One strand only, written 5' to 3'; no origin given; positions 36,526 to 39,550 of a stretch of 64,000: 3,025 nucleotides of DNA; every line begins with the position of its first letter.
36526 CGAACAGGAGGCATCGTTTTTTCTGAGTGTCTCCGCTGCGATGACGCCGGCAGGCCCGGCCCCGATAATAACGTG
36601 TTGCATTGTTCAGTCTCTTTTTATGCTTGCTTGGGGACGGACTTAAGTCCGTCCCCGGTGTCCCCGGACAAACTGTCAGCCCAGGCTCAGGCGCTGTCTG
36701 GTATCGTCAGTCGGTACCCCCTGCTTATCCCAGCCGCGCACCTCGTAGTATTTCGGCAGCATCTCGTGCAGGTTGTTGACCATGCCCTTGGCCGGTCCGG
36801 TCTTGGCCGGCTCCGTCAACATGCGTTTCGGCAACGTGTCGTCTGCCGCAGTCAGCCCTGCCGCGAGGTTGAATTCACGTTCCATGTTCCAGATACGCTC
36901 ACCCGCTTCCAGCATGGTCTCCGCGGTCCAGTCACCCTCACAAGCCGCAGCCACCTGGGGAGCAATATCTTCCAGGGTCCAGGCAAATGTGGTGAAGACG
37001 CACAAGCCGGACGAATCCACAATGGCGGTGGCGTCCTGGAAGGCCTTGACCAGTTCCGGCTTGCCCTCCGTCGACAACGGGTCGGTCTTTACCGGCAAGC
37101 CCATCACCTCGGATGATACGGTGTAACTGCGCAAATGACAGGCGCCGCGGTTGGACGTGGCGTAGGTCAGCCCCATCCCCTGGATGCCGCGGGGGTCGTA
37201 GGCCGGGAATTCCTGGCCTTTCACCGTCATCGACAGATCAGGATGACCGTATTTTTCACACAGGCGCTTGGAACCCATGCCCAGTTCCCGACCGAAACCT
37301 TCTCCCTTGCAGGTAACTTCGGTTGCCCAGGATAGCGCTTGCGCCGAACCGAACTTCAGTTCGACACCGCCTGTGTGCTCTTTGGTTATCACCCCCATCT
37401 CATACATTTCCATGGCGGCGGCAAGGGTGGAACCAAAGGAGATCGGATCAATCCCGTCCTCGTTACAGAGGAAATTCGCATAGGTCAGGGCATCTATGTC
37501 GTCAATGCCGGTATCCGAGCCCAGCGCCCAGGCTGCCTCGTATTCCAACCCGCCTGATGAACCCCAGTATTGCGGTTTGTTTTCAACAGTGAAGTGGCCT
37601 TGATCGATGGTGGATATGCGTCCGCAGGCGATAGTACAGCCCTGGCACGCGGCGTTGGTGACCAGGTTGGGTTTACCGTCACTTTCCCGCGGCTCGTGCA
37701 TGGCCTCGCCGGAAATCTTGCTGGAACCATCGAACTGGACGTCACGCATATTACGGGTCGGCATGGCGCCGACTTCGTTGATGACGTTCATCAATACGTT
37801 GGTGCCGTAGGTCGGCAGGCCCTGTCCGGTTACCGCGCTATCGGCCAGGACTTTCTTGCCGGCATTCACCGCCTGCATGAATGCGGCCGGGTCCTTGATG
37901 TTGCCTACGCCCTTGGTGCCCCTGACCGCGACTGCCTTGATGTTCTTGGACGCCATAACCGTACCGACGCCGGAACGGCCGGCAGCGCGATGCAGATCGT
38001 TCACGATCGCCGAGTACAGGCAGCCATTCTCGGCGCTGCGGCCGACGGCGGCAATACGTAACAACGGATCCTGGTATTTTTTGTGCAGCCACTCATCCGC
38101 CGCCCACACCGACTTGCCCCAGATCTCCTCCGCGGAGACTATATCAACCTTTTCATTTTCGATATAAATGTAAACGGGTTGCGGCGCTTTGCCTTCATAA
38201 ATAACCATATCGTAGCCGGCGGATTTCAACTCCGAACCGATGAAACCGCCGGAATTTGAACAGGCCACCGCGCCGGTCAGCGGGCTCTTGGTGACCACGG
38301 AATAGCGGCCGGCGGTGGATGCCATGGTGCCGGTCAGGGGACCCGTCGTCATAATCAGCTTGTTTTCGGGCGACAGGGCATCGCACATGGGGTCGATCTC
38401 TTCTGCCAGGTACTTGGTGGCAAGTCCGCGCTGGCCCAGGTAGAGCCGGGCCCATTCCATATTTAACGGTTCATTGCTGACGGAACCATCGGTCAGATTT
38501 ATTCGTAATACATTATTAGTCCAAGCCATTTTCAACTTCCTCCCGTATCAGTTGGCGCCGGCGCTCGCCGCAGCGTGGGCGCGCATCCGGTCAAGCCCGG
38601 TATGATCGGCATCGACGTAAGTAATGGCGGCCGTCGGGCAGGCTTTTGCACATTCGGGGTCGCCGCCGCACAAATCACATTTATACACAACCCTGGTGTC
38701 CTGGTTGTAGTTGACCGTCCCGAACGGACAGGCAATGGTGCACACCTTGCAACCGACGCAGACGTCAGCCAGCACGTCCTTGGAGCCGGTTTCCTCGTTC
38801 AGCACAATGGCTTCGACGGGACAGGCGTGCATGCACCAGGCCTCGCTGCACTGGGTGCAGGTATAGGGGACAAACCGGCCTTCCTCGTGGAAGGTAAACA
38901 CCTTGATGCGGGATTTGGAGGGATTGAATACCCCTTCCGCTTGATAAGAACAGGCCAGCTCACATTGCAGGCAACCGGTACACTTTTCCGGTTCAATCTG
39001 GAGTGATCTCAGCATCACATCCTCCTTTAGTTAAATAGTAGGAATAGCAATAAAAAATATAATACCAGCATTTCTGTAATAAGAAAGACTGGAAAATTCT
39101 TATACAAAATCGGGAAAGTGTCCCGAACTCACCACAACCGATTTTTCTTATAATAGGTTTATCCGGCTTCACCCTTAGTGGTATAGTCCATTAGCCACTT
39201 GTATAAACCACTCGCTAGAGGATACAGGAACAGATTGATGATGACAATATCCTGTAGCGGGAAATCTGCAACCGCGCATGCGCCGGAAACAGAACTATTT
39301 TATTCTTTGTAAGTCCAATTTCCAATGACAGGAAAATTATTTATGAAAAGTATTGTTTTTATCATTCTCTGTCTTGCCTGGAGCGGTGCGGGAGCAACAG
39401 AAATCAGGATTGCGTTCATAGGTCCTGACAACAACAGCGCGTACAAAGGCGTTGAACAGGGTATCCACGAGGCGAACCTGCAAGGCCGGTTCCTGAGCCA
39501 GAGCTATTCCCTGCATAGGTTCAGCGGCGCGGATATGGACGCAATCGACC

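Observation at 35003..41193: Tungsten AOR operon shares a divergent promoter with PQQ-alcohol-dehydrogenase accessory genes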

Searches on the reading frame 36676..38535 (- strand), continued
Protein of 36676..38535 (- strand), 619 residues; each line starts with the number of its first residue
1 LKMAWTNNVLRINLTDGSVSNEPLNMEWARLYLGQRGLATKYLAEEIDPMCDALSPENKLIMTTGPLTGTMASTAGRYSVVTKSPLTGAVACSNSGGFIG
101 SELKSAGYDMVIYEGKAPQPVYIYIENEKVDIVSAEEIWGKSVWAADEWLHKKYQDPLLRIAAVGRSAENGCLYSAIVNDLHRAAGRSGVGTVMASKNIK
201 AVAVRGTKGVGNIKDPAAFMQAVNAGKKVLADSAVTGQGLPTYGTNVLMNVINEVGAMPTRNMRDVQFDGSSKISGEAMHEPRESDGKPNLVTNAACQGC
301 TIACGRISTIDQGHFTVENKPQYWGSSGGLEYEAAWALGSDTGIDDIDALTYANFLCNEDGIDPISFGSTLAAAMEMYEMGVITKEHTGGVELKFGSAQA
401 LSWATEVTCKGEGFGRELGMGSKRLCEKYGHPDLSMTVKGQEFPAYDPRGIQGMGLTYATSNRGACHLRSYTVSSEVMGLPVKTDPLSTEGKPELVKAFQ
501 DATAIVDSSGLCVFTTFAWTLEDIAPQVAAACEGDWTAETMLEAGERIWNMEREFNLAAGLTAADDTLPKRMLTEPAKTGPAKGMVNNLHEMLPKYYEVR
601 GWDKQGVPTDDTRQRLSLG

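Call 87: find_encoding_contigs(protein=P0001, flank=10000, max_places=2)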
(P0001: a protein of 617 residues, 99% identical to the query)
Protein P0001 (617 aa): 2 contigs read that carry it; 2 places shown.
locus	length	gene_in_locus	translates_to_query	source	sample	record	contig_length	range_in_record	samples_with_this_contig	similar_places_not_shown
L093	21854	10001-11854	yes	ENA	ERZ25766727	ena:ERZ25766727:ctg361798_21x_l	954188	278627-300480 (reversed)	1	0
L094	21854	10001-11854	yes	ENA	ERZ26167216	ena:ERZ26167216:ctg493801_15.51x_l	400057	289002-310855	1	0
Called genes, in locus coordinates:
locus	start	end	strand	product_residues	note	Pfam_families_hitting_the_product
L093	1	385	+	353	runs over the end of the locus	PF01636:APH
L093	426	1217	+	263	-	PF00106:adh_short, PF08659:KR (weak), PF13561:adh_short_C2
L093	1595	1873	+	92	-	PF01527:HTH_Tnp_1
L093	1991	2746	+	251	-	PF13276:HTH_21, PF24764:rva_4 (faint), PF00665:rve, PF13683:rve_3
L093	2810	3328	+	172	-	PF01909:NTP_transf_2 (weak), PF18765:Polbeta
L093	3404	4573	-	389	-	PF12358:DUF3644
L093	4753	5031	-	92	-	-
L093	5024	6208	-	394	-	PF13356:Arm-DNA-bind_3, PF22022:Phage_int_M, PF00589:Phage_integrase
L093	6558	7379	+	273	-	-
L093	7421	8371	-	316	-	-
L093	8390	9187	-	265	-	PF13458:Peripla_BP_6 (faint)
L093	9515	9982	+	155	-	PF00037:Fer4 (faint), PF12797:Fer4_2 (faint), PF12837:Fer4_6 (faint), PF13187:Fer4_9 (faint), PF12838:Fer4_7 (weak), PF13247:Fer4_11, PF14697:Fer4_21 (weak), PF12838:Fer4_7 (weak), +4 more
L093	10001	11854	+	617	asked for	PF02730:AFOR_N, PF01314:AFOR_C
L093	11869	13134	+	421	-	PF01266:DAO (faint), PF03486:HI0933_like (faint), PF04820:Trp_halogenase (faint), PF05834:Lycopene_cycl (faint), PF07992:Pyr_redox_2, PF13450:NAD_binding_8 (faint), PF13454:NAD_binding_9 (faint), PF00070:Pyr_redox, +2 more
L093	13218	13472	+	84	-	PF14451:Ub-Mut7C, PF02597:ThiS (weak)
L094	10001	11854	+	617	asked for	PF02730:AFOR_N, PF01314:AFOR_C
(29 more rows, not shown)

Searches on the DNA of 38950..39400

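Call 73: search_rna_families(source=window, start=38950, end=39400, threshold=evalue, max_evalue=5)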
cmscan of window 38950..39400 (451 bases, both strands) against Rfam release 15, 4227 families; matches with E-value up to 5: 6.
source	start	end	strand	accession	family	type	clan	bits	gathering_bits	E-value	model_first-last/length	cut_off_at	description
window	38985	39042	-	RF03144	eL15-Euryarchaeota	Cis-reg; leader;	-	17.2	33.7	1.4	1-48/48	no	eL15-Euryarchaeota ribosomal protein leader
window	38972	39027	-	RF01281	snoR35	Gene; snRNA; snoRNA; CD-box;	CL00053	16.8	40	0.4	1-81/81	no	Small nucleolar RNA snoR35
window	39034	39103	-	RF00265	SNORA69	Gene; snRNA; snoRNA; HACA-box;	-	16.3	47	2.9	1-132/132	no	Small nucleolar RNA SNORA69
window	39233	39265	+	RF00278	SNORD50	Gene; snRNA; snoRNA; CD-box;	-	15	42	3.9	1-72/72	no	Small nucleolar RNA SNORD50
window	39211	39270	+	RF03001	leuA-Halobacteria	Cis-reg;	-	14.2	47.9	1.9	1-53/53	no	leuA-Halobacteria RNA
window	39356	39400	+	RF00677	MIR168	Gene; miRNA;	-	12.3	66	4.6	1-46/129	3'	MIR168 microRNA precursor family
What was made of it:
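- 39016..39342 (.): 327-bp divergent intergenic region. No Rfam family matches it (call 73).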
